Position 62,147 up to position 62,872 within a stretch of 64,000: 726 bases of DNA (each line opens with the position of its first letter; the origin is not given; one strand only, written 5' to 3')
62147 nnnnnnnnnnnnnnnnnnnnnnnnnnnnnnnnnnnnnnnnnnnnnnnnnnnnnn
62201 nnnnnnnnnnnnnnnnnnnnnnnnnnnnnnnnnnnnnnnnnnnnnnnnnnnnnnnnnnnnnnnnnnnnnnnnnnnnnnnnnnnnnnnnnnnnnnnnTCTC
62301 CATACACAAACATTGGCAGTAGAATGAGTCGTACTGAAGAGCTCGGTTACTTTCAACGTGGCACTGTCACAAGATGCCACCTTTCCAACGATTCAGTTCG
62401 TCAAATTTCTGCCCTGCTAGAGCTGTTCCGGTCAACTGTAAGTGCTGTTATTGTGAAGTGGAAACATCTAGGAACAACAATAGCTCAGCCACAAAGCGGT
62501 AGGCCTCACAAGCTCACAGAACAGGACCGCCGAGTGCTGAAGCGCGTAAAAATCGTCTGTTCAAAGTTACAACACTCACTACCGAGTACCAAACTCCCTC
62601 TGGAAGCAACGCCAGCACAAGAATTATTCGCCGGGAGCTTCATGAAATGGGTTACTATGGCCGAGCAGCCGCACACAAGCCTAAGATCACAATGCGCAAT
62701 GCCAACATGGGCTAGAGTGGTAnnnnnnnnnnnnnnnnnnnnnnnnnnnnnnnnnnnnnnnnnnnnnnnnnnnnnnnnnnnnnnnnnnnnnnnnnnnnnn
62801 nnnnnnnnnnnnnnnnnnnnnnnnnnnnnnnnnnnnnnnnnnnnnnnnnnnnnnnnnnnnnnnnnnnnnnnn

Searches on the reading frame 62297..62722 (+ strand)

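Call 71: search_protein_families(library=pfam, proteins=[window:62297-62722:+], max_evalue=0.01)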
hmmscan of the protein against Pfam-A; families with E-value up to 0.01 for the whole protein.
window:62297-62722:+ (142 aa): 1 family
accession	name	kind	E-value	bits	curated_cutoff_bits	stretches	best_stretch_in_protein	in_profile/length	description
PF25787.1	HTH_SB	-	1.5e-08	34.7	43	1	10-61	1-52/53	Sleeping Beauty transposase HTH domain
